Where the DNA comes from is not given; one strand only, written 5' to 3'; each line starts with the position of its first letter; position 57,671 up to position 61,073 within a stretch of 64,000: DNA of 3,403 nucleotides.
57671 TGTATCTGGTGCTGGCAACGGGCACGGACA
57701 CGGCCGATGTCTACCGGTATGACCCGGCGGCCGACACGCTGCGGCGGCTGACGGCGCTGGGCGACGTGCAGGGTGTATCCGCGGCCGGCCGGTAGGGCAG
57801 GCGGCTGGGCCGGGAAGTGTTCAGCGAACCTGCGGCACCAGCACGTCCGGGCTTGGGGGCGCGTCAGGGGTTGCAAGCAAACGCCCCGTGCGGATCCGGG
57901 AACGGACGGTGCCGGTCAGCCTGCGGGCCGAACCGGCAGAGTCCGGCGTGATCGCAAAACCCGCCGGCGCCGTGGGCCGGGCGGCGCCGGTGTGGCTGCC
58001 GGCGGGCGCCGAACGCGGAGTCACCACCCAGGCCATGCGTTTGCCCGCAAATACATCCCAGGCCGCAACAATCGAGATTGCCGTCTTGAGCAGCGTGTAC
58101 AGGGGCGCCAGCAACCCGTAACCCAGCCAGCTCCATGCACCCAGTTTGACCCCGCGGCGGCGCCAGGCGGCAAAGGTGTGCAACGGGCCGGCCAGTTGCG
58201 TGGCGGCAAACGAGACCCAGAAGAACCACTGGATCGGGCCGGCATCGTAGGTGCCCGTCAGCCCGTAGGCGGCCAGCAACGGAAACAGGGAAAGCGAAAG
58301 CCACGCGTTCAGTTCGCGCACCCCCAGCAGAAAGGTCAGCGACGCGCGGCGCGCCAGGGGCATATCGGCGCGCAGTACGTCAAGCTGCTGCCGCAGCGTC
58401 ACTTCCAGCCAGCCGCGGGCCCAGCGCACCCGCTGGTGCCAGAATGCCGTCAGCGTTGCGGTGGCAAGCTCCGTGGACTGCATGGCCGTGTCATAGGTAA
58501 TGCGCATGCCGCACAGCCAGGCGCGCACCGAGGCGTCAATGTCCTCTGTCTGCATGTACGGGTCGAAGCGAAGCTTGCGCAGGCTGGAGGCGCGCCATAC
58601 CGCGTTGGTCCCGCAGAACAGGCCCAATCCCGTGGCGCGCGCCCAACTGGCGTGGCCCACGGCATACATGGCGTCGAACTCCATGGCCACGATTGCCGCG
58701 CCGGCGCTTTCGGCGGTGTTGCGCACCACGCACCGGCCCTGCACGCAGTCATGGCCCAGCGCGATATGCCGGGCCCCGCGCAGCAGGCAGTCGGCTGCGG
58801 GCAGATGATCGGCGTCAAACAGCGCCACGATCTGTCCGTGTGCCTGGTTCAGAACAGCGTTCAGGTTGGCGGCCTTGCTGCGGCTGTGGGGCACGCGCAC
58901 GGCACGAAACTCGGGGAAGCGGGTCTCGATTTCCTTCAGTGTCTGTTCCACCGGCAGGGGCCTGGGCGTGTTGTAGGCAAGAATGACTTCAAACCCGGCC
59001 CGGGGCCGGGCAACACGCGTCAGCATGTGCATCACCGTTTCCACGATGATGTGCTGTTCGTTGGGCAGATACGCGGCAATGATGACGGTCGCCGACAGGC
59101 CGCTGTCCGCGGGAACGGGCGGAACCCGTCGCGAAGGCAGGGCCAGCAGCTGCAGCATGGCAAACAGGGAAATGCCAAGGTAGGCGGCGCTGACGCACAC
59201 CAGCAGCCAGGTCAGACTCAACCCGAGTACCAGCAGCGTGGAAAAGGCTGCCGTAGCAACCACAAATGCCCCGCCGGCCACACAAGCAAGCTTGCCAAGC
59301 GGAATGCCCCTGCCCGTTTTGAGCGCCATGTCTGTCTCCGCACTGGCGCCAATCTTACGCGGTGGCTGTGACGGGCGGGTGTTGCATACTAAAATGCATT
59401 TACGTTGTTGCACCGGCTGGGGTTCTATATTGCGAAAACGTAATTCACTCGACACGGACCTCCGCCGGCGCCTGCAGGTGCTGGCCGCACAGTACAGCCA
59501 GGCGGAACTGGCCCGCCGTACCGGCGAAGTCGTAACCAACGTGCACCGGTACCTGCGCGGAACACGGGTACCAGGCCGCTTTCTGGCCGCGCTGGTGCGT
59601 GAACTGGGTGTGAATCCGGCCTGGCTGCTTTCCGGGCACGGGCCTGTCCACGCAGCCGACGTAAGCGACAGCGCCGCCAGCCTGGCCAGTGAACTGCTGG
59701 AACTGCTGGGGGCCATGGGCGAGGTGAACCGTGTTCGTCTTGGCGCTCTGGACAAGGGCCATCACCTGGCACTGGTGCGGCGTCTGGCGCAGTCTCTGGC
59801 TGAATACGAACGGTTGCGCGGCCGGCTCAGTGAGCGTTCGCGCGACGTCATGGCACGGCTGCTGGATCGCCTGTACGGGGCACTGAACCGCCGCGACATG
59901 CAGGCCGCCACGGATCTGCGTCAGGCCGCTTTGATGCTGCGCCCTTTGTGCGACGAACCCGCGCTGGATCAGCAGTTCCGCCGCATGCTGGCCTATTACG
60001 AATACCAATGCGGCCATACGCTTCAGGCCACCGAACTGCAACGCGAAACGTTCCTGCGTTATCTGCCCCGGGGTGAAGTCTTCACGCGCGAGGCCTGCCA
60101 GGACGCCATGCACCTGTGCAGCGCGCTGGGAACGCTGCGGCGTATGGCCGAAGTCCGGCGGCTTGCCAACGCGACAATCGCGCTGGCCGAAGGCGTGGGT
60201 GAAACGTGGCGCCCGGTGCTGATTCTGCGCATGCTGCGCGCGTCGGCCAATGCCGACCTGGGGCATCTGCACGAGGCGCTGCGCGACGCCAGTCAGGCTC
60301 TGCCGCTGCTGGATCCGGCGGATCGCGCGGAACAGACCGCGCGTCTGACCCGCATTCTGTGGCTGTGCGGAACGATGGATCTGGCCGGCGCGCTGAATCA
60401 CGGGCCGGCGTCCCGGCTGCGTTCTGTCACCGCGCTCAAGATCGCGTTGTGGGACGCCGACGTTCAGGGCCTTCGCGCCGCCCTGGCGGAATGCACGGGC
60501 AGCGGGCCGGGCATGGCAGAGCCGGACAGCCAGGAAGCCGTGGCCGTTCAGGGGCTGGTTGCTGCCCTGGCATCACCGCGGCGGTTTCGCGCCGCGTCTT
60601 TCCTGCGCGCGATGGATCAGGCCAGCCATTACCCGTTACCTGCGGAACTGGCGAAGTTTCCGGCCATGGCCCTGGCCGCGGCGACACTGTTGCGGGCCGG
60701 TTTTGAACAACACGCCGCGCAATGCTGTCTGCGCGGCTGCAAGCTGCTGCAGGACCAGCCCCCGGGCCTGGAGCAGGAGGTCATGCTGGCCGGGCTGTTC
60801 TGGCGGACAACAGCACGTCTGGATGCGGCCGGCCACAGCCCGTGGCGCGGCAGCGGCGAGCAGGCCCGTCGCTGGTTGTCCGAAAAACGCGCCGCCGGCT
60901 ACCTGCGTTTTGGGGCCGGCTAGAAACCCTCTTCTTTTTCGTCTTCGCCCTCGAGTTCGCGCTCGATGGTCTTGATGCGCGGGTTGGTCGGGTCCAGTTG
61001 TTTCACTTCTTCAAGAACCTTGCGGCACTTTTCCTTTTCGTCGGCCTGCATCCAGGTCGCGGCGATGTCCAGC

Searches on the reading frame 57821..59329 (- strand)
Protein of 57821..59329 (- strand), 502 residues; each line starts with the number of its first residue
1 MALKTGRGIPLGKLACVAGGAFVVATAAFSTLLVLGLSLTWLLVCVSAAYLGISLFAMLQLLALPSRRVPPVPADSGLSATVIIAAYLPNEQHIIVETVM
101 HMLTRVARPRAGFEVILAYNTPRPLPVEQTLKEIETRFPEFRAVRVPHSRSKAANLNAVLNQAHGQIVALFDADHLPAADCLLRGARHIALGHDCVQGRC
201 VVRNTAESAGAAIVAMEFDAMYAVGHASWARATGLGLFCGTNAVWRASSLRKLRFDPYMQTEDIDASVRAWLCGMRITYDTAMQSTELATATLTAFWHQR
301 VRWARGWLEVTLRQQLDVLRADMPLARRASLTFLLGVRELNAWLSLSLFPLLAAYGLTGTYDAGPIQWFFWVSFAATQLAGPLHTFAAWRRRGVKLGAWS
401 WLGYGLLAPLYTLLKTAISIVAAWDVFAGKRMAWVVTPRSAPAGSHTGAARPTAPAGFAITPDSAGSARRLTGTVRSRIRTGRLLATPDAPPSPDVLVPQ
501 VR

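Call 10: search_protein_families(library=ncbifam, proteins=[window:57821-59329:-], max_evalue=1)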
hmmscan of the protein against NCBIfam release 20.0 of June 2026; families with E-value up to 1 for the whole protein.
window:57821-59329:- (502 aa): 8 families
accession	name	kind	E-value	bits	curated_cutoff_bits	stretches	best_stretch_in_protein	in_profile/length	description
TIGR03937.1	PgaC_IcaA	equivalog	7.2e-18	64.7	422.3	1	72-323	39-286/407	poly-beta-1,6-N-acetyl-D-glucosamine synthase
NF008558.0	PRK11498.1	equivalog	4e-15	54.8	992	1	56-310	249-504/872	UDP-forming cellulose synthase catalytic subunit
TIGR03030.1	CelA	equivalog_domain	5.2e-14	51.2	699.1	2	237-311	306-381/714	UDP-forming cellulose synthase catalytic subunit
TIGR03965.1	mycofact_glyco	equivalog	3.1e-06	26.3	280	1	95-354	88-348/467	mycofactocin biosynthesis glycosyltransferase MftF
NF041875.1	EPS_EpsD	equivalog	3.4e-06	26.7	370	1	82-298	3-217/325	exopolysaccharide biosynthesis glycosyltransferase EpsD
TIGR04242.1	nodulat_NodC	equivalog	0.00053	19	550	1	131-311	98-288/395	chitooligosaccharide synthase NodC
TIGR03111.1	glyc2_xrt_Gpos1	hypoth_equivalog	0.057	12.2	363.95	0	35-180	7-147/439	TIGR03111 family XrtG-associated glycosyltransferase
NF053846.1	glyco_with_XrtP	equivalog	0.17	10.5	520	0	202-440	189-438/440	XrtP-associated glycosyltransferase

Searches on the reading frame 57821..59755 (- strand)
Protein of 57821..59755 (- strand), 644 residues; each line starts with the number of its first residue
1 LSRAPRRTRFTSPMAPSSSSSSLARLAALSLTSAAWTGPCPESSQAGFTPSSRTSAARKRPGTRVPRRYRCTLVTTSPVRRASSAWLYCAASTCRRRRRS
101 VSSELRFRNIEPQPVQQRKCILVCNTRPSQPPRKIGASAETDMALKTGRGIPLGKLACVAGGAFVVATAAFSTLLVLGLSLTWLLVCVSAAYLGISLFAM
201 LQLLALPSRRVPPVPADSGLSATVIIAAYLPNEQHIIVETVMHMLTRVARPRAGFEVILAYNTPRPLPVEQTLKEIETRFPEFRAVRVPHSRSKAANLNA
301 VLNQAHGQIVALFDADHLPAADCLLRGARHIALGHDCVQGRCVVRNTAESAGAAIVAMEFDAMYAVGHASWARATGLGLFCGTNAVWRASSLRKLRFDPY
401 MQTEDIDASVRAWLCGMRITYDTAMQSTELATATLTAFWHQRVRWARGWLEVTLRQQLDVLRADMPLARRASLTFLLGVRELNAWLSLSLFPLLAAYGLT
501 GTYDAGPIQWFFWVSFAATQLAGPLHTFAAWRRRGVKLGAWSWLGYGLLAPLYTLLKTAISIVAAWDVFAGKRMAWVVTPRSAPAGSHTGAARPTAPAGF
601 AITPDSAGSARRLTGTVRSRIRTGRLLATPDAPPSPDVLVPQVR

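Call 5: search_protein_families(library=pfam, proteins=[window:57821-59755:-], max_evalue=0.1)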
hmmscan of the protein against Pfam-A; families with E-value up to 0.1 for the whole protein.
window:57821-59755:- (644 aa): 4 families
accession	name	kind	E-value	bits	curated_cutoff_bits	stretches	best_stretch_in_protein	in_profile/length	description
PF13641.12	Glyco_tranf_2_3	-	3.4e-17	63.7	27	1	223-448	4-230/230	Glycosyltransferase like family 2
PF13632.12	Glyco_trans_2_3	-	2.7e-16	60.4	27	1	309-514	1-189/198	Glycosyl transferase family group 2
PF00535.33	Glycos_transf_2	-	2.3e-11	44.4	23.3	1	223-350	1-123/168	Glycosyl transferase family 2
PF13506.12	Glyco_transf_21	-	4.5e-05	23.4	21.7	1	292-447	16-174/174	Glycosyl transferase family 21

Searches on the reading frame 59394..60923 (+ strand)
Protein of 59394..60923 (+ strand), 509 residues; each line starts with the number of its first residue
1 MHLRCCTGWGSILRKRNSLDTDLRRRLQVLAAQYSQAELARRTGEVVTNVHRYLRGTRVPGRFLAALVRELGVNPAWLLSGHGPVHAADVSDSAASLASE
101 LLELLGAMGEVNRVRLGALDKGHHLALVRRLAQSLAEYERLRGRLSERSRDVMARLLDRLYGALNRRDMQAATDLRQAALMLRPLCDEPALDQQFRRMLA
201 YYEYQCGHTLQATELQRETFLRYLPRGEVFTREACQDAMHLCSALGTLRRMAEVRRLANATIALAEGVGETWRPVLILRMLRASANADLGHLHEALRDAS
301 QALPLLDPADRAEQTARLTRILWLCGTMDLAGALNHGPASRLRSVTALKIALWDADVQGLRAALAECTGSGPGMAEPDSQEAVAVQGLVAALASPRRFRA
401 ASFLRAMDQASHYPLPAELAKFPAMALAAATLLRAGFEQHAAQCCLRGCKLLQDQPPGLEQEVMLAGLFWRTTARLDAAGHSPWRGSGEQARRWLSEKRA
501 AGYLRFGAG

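Call 5: search_protein_families(library=pfam, proteins=[window:59394-60923:+], max_evalue=0.1)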
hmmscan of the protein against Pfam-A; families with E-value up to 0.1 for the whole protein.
window:59394-60923:+ (509 aa): 2 families
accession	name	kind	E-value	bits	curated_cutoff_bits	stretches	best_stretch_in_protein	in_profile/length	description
PF01381.28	HTH_3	-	0.00021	21.7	23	1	31-78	7-55/55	Helix-turn-helix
PF13443.12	HTH_26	-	0.00029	21.5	22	1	33-76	10-55/63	Cro/C1-type HTH DNA-binding domain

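Call 10: search_protein_families(library=ncbifam, proteins=[window:59394-60923:+], max_evalue=1)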
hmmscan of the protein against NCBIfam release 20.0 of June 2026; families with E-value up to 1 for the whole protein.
window:59394-60923:+ (509 aa): 2 families
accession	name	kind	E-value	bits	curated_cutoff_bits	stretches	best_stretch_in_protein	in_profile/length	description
NF007257.0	PRK09706.1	subfamily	0.013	15.3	101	1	25-106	13-97/135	transcriptional repressor DicA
NF047948.1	male_kill_WMK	equivalog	0.18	11.2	300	1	30-80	172-223/300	WO male-killing family protein Wmk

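Call 50: find_homologous_proteins(query=window:59430-60923:+)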
Query window:59430-60923:+ (497 aa): 9 proteins with E <= 0.001 among 8000 candidates.
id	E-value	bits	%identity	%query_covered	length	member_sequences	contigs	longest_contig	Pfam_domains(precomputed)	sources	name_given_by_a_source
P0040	0.0e+0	1046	100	97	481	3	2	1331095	-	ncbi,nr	ncbi:MAG: helix-turn-helix transcriptional regulator [Planctomycetes bacterium]|nr:helix-turn-helix 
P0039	3.2e-106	374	48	87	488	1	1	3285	-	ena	-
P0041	3.7e-48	183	34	82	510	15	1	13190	-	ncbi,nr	ncbi:hypothetical protein PLCT2_01226 [Planctomycetaceae bacterium]|nr:hypothetical protein PLCT2_01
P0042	2.5e-43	167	31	97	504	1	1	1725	-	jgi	jgi:hypothetical protein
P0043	4.4e-42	163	34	73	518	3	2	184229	-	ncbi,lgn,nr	ncbi:MAG: hypothetical protein IT464_11505 [Planctomycetes bacterium]|nr:hypothetical protein [Planc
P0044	1.8e-41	161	31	88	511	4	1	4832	-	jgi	jgi:hypothetical protein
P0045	2.3e-41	160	33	76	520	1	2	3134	-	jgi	jgi:tetratricopeptide (TPR) repeat protein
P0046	4.0e-40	156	32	78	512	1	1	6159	-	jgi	-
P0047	9.6e-33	132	32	57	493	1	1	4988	PF09339.17,PF07022.20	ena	-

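Call 51: find_encoding_contigs(protein=P0040, flank=3000, max_places=2)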
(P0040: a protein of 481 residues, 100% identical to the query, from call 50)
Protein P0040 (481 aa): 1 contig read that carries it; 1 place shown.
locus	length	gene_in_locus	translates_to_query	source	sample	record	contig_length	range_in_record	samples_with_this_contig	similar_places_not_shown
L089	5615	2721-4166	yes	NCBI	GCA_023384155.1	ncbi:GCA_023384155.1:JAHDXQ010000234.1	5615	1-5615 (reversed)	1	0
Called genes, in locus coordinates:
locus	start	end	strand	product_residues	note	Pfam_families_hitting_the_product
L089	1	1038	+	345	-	?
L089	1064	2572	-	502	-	PF13641:Glyco_tranf_2_3, PF00535:Glycos_transf_2, PF13506:Glyco_transf_21 (weak), PF13632:Glyco_trans_2_3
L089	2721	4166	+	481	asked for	-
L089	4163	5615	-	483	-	PF07719:TPR_2 (faint), PF13424:TPR_12 (faint)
